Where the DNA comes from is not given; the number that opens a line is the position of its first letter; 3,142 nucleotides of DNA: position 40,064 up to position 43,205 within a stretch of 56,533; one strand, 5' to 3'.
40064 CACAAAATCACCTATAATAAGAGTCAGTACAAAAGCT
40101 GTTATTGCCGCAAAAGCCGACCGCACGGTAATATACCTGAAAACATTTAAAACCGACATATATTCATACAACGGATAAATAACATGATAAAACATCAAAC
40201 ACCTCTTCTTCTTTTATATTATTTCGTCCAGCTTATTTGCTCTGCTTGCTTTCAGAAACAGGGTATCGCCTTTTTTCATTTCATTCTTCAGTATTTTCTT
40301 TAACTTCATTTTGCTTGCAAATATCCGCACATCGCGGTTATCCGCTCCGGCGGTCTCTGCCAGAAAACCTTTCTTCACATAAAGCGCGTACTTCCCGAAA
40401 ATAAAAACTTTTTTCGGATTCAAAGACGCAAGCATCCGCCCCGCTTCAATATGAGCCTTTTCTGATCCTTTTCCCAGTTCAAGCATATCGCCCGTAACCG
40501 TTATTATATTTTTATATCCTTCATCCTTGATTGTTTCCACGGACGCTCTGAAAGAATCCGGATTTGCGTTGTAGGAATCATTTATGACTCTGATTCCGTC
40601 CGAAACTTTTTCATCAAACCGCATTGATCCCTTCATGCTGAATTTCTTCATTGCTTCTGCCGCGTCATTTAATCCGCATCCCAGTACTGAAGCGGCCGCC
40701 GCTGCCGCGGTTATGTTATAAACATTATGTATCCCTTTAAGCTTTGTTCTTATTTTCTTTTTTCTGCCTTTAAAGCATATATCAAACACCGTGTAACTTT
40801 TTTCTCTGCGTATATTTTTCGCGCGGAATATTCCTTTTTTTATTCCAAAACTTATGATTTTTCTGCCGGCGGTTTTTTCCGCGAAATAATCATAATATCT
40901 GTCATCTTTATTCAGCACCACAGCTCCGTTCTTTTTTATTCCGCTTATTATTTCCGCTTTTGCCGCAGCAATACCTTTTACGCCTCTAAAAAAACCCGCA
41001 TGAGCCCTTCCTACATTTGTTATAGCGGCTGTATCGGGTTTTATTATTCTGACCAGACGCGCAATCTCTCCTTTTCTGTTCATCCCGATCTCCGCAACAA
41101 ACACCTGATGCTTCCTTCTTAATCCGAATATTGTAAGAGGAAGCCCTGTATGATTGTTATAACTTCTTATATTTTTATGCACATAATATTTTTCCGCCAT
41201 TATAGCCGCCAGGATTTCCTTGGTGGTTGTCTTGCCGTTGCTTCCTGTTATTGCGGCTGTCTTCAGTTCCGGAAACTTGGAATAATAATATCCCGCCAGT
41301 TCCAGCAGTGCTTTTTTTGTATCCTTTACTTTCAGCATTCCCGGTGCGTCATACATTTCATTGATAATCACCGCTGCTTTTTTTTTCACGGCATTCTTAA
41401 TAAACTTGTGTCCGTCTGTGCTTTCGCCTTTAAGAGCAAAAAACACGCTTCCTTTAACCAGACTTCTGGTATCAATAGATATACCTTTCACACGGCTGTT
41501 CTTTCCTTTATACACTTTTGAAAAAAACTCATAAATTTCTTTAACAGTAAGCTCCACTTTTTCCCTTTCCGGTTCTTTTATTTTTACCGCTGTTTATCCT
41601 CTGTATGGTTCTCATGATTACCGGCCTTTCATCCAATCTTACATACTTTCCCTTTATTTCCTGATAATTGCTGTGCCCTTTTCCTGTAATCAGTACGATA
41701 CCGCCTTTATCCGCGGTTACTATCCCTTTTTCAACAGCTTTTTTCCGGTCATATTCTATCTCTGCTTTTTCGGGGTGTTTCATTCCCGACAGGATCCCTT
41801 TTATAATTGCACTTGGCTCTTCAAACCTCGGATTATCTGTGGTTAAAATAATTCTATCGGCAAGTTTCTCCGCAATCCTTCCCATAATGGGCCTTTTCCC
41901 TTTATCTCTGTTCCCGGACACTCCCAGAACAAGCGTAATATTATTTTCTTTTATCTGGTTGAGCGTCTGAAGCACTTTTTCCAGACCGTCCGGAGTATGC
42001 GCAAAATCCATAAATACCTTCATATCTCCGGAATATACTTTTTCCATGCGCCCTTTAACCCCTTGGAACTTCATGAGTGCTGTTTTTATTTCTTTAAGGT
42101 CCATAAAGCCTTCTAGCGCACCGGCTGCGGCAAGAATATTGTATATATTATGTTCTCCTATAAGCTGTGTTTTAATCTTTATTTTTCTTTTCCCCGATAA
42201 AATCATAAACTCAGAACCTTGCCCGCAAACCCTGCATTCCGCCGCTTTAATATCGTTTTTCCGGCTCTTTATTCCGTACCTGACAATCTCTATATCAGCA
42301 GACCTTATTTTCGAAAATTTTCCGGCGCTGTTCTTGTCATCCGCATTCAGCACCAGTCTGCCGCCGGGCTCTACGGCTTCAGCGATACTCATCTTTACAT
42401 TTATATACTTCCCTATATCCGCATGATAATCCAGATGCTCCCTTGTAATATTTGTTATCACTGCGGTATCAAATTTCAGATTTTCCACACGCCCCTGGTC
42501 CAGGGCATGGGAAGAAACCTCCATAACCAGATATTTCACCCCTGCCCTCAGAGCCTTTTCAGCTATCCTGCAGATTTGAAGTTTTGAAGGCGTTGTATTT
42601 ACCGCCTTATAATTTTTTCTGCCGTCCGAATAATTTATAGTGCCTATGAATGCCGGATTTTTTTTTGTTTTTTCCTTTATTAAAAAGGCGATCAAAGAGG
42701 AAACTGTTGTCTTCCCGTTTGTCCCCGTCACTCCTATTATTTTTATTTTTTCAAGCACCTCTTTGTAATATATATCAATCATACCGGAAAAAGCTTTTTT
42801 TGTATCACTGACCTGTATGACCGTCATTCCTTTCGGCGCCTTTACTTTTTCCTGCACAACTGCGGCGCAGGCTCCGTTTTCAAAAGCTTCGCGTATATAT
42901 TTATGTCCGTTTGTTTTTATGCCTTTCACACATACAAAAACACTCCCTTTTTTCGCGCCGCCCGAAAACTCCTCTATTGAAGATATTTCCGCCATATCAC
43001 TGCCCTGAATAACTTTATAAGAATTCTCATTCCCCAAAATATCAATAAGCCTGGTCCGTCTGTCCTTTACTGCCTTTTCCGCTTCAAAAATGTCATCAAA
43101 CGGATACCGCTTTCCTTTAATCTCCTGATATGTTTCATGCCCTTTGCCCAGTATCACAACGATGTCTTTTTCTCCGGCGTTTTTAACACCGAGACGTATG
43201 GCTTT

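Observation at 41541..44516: Tandem MurE-MurE fusion in the core dcw cluster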

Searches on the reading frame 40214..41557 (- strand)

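Call 3: search_protein_families(library=pfam, proteins=[window:40214-41557:-])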
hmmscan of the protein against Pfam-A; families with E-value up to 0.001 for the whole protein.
window:40214-41557:- (447 aa): 3 families
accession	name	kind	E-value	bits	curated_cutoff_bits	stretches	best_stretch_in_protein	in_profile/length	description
PF08245.18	Mur_ligase_M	-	3.8e-49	167.8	24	1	103-289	1-200/200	Mur ligase middle domain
PF02875.26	Mur_ligase_C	-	1.2e-16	62.1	28.4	1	313-439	2-127/127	Mur ligase, glutamate ligase domain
PF01225.30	Mur_ligase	-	7.4e-08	33.1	21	1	23-76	2-57/95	Mur ligase family, catalytic domain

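Call 4: search_protein_families(library=ncbifam, proteins=[window:40214-41557:-])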
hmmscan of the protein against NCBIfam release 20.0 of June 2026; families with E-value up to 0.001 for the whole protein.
window:40214-41557:- (447 aa): 23 families
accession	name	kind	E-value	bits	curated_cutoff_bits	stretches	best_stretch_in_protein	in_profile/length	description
TIGR01143.1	murF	subfamily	4.8e-116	388.1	288.6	1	28-447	1-415/418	UDP-N-acetylmuramoyl-tripeptide--D-alanyl-D-alanine ligase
NF008896.0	PRK11929.1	equivalog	3.5e-109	366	1023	1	18-447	522-953/965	bifunctional UDP-N-acetylmuramoyl-L-alanyl-D-glutamate--2,6-diaminopimelate ligase MurE/UDP-N-acetylmuramoyl-tripeptide--D-alanyl-D-alanine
NF010693.0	PRK14093.1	equivalog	8.8e-71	239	544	1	7-446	11-460/479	UDP-N-acetylmuramoylalanyl-D-glutamyl-2,6-diaminopimelate--D-alanyl-D-alanine ligase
NF008041.0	PRK10773.1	equivalog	1.2e-67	228.6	551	1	2-447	3-444/453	UDP-N-acetylmuramoyl-tripeptide--D-alanyl-D-alanine ligase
NF008897.0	PRK11930.1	equivalog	5.1e-56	190.2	804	1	2-446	2-449/822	bifunctional UDP-N-acetylmuramoyl-tripeptide:D-alanyl-D-alanine ligase/alanine racemase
NF001126.0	PRK00139.1-4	equivalog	2.9e-43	148.1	373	2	173-356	193-375/486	UDP-N-acetylmuramoyl-L-alanyl-D-glutamate--2,6-diaminopimelate ligase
NF001124.0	PRK00139.1-2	equivalog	2e-37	129.1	476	2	17-122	22-133/500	UDP-N-acetylmuramoyl-L-alanyl-D-glutamate--2,6-diaminopimelate ligase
TIGR01085.1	murE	subfamily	1.6e-33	116.3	257.3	2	21-122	2-109/472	UDP-N-acetylmuramyl-tripeptide synthetase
NF053645.1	pMurC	equivalog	2.8e-25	89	560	2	74-241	78-247/492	pseudomurein biosynthesis peptide ligase pMurC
NF001123.0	PRK00139.1-1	equivalog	1.9e-23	82.9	586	1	17-348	14-375/493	UDP-N-acetylmuramoyl-L-alanyl-D-glutamate--2,6-diaminopimelate ligase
TIGR01087.1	murD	equivalog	1.4e-21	77.1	211.95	1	95-354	101-345/441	UDP-N-acetylmuramoyl-L-alanine--D-glutamate ligase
NF010628.0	PRK14022.1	equivalog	3.4e-21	75.5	536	2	14-123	26-136/483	UDP-N-acetylmuramoyl-L-alanyl-D-glutamate--L-lysine ligase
TIGR01082.1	murC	equivalog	5.4e-21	75.2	335.1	1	98-346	100-340/449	UDP-N-acetylmuramate--L-alanine ligase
NF053648.1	pMurE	equivalog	3.6e-14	52.3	600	1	167-355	183-360/464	pseudomurein biosynthesis peptide ligase pMurE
TIGR02068.2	cya_phycin_syn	equivalog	5.6e-13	47.8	850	1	100-378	481-783/862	cyanophycin synthetase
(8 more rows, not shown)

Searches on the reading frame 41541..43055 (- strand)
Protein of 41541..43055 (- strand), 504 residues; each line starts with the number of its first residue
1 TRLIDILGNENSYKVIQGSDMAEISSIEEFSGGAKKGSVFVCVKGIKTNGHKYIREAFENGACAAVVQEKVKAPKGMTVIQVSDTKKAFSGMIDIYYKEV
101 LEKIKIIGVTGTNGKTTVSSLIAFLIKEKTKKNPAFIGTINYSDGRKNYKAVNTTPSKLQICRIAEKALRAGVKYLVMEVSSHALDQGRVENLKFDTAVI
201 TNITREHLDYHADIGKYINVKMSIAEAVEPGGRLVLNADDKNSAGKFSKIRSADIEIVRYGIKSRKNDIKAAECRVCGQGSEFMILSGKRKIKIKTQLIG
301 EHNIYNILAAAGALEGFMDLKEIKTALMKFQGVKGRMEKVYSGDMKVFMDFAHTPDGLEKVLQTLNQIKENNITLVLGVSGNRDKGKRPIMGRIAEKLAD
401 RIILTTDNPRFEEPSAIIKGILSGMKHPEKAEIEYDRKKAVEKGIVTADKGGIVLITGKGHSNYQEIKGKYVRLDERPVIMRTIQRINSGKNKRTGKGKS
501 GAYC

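Call 4: search_protein_families(library=ncbifam, proteins=[window:41541-43055:-])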
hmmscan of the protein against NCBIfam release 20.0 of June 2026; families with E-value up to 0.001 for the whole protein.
window:41541-43055:- (504 aa): 30 families (the best 25 are shown)
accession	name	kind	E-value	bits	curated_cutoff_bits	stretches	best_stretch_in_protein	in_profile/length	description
NF001126.0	PRK00139.1-4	equivalog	2.1e-146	488.3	373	1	10-485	9-483/486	UDP-N-acetylmuramoyl-L-alanyl-D-glutamate--2,6-diaminopimelate ligase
TIGR01085.1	murE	subfamily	1.7e-136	455.9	257.3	1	23-483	3-470/472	UDP-N-acetylmuramyl-tripeptide synthetase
NF008896.0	PRK11929.1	equivalog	8.4e-127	424.4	1023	1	21-492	26-507/965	bifunctional UDP-N-acetylmuramoyl-L-alanyl-D-glutamate--2,6-diaminopimelate ligase MurE/UDP-N-acetylmuramoyl-tripeptide--D-alanyl-D-alanine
NF001124.0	PRK00139.1-2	equivalog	3.5e-121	405.4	476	1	17-488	21-496/500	UDP-N-acetylmuramoyl-L-alanyl-D-glutamate--2,6-diaminopimelate ligase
NF001123.0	PRK00139.1-1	equivalog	9.2e-113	377.5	586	1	23-485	19-490/493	UDP-N-acetylmuramoyl-L-alanyl-D-glutamate--2,6-diaminopimelate ligase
NF010628.0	PRK14022.1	equivalog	7.4e-87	292.1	536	1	21-472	32-468/483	UDP-N-acetylmuramoyl-L-alanyl-D-glutamate--L-lysine ligase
NF001130.0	PRK00139.2-4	equivalog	1.1e-62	212.4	715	1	16-480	23-506/516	UDP-N-acetylmuramoyl-L-alanyl-D-glutamate--2,6-diaminopimelate ligase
NF001129.0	PRK00139.2-3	equivalog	1.1e-47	162.8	762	1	35-482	52-512/517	UDP-N-acetylmuramoyl-L-alanyl-D-glutamate--2,6-diaminopimelate ligase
NF001127.0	PRK00139.2-1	equivalog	3.2e-41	141.6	997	2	263-471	288-497/520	UDP-N-acetylmuramoyl-L-alanyl-D-glutamate--2,6-diaminopimelate ligase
NF053645.1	pMurC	equivalog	5e-39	134.3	560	2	281-409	298-428/492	pseudomurein biosynthesis peptide ligase pMurC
TIGR02068.2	cya_phycin_syn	equivalog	8.4e-39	133.2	850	1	92-459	466-849/862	cyanophycin synthetase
TIGR01143.1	murF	subfamily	9.6e-39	133.5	288.6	1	34-378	6-332/418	UDP-N-acetylmuramoyl-tripeptide--D-alanyl-D-alanine ligase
TIGR01082.1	murC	equivalog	3.4e-37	128.6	335.1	2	172-415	148-390/449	UDP-N-acetylmuramate--L-alanine ligase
NF001131.0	PRK00139.2-5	equivalog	4.2e-37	128.1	1000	1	76-470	81-468/483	UDP-N-acetylmuramoyl-L-alanyl-D-glutamate--2,6-diaminopimelate ligase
NF010623.0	PRK14016.1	subfamily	2.1e-33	115.5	877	1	94-458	469-850/871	cyanophycin synthetase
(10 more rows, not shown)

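Call 12: search_solved_structures(query=window:41541-43055:-, show_alignments=4)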
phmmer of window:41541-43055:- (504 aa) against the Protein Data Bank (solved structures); distinct sequences matched with E-value up to 0.001: 55.
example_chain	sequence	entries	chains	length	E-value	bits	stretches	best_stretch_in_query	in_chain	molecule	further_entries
4bub_A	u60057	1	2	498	2.7e-81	277.2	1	22-485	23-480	UDP-N-ACETYLMURAMOYL-L-ALANYL-D-GLUTAMATE--LD-LYSINE LIGASE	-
8f5d_A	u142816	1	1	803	3.1e-78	267.1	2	34-478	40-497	Multifunctional fusion protein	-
7b6o_A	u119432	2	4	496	2.8e-70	240.8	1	34-482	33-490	UDP-N-acetylmuramoyl-L-alanyl-D-glutamate-2,6-diaminopimelate ligase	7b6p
8w9z_N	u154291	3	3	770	3.7e-69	237.2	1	22-487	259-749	UDP-N-acetylmuramoyl-L-alanyl-D-glutamate--2, 6-diaminopimelate ligase-like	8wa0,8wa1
1e8c_A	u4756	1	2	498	4.9e-69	236.7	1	34-483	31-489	UDP-N-ACETYLMURAMOYLALANYL-D-GLUTAMATE--2,6-DIAMINOPIMELATE LIGASE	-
7b53_A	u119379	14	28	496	5.8e-69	236.5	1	34-482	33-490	UDP-N-acetylmuramoyl-L-alanyl-D-glutamate--2,6-diaminopimelate ligase | UDP-N-acetylmuramoyl-L-alanyl-D-glutamate-2,6-diaminopimelate ligase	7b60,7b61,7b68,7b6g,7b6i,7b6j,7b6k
4c12_A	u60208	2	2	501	7.2e-63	216.4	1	14-475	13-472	UDP-N-ACETYLMURAMOYL-L-ALANYL-D-GLUTAMATE--L-LYSINE LIGASE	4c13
7d27_A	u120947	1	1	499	1.1e-59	205.9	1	52-472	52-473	UDP-N-acetylmuramoyl-L-alanyl-D-glutamate--2,6-diaminopimelate ligase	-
8r5o_Q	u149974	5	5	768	1.1e-58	202.6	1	18-486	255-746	PAP11 | PAP11, MurE-like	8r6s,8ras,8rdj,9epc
8qma_O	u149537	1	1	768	1.9e-57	198.5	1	18-486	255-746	PAP11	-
2wtz_A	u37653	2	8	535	1.1e-54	189.4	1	35-484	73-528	UDP-N-ACETYLMURAMOYL-L-ALANYL-D-GLUTAMATE--2,6-DIAMINOPIMELATE LIGASE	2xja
8g6p_A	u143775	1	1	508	4.2e-53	184.2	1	23-479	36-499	UDP-N-acetylmuramoyl-L-alanyl-D-glutamate--2,6-diaminopimelate ligase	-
8xzv_J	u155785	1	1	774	2e-46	162.2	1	18-487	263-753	MurE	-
4cvk_A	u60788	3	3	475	3.7e-19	72.3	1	23-379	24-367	UDP-N-acetylmuramoyl-tripeptide--D-alanyl-D-alanine ligase | UDP-N-ACETYLMURAMOYL-TRIPEPTIDE--D-ALANYL-D- ALANINE LIGASE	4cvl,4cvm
1j6u_A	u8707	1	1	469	2.8e-17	66.1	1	259-464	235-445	UDP-N-acetylmuramate-alanine ligase MurC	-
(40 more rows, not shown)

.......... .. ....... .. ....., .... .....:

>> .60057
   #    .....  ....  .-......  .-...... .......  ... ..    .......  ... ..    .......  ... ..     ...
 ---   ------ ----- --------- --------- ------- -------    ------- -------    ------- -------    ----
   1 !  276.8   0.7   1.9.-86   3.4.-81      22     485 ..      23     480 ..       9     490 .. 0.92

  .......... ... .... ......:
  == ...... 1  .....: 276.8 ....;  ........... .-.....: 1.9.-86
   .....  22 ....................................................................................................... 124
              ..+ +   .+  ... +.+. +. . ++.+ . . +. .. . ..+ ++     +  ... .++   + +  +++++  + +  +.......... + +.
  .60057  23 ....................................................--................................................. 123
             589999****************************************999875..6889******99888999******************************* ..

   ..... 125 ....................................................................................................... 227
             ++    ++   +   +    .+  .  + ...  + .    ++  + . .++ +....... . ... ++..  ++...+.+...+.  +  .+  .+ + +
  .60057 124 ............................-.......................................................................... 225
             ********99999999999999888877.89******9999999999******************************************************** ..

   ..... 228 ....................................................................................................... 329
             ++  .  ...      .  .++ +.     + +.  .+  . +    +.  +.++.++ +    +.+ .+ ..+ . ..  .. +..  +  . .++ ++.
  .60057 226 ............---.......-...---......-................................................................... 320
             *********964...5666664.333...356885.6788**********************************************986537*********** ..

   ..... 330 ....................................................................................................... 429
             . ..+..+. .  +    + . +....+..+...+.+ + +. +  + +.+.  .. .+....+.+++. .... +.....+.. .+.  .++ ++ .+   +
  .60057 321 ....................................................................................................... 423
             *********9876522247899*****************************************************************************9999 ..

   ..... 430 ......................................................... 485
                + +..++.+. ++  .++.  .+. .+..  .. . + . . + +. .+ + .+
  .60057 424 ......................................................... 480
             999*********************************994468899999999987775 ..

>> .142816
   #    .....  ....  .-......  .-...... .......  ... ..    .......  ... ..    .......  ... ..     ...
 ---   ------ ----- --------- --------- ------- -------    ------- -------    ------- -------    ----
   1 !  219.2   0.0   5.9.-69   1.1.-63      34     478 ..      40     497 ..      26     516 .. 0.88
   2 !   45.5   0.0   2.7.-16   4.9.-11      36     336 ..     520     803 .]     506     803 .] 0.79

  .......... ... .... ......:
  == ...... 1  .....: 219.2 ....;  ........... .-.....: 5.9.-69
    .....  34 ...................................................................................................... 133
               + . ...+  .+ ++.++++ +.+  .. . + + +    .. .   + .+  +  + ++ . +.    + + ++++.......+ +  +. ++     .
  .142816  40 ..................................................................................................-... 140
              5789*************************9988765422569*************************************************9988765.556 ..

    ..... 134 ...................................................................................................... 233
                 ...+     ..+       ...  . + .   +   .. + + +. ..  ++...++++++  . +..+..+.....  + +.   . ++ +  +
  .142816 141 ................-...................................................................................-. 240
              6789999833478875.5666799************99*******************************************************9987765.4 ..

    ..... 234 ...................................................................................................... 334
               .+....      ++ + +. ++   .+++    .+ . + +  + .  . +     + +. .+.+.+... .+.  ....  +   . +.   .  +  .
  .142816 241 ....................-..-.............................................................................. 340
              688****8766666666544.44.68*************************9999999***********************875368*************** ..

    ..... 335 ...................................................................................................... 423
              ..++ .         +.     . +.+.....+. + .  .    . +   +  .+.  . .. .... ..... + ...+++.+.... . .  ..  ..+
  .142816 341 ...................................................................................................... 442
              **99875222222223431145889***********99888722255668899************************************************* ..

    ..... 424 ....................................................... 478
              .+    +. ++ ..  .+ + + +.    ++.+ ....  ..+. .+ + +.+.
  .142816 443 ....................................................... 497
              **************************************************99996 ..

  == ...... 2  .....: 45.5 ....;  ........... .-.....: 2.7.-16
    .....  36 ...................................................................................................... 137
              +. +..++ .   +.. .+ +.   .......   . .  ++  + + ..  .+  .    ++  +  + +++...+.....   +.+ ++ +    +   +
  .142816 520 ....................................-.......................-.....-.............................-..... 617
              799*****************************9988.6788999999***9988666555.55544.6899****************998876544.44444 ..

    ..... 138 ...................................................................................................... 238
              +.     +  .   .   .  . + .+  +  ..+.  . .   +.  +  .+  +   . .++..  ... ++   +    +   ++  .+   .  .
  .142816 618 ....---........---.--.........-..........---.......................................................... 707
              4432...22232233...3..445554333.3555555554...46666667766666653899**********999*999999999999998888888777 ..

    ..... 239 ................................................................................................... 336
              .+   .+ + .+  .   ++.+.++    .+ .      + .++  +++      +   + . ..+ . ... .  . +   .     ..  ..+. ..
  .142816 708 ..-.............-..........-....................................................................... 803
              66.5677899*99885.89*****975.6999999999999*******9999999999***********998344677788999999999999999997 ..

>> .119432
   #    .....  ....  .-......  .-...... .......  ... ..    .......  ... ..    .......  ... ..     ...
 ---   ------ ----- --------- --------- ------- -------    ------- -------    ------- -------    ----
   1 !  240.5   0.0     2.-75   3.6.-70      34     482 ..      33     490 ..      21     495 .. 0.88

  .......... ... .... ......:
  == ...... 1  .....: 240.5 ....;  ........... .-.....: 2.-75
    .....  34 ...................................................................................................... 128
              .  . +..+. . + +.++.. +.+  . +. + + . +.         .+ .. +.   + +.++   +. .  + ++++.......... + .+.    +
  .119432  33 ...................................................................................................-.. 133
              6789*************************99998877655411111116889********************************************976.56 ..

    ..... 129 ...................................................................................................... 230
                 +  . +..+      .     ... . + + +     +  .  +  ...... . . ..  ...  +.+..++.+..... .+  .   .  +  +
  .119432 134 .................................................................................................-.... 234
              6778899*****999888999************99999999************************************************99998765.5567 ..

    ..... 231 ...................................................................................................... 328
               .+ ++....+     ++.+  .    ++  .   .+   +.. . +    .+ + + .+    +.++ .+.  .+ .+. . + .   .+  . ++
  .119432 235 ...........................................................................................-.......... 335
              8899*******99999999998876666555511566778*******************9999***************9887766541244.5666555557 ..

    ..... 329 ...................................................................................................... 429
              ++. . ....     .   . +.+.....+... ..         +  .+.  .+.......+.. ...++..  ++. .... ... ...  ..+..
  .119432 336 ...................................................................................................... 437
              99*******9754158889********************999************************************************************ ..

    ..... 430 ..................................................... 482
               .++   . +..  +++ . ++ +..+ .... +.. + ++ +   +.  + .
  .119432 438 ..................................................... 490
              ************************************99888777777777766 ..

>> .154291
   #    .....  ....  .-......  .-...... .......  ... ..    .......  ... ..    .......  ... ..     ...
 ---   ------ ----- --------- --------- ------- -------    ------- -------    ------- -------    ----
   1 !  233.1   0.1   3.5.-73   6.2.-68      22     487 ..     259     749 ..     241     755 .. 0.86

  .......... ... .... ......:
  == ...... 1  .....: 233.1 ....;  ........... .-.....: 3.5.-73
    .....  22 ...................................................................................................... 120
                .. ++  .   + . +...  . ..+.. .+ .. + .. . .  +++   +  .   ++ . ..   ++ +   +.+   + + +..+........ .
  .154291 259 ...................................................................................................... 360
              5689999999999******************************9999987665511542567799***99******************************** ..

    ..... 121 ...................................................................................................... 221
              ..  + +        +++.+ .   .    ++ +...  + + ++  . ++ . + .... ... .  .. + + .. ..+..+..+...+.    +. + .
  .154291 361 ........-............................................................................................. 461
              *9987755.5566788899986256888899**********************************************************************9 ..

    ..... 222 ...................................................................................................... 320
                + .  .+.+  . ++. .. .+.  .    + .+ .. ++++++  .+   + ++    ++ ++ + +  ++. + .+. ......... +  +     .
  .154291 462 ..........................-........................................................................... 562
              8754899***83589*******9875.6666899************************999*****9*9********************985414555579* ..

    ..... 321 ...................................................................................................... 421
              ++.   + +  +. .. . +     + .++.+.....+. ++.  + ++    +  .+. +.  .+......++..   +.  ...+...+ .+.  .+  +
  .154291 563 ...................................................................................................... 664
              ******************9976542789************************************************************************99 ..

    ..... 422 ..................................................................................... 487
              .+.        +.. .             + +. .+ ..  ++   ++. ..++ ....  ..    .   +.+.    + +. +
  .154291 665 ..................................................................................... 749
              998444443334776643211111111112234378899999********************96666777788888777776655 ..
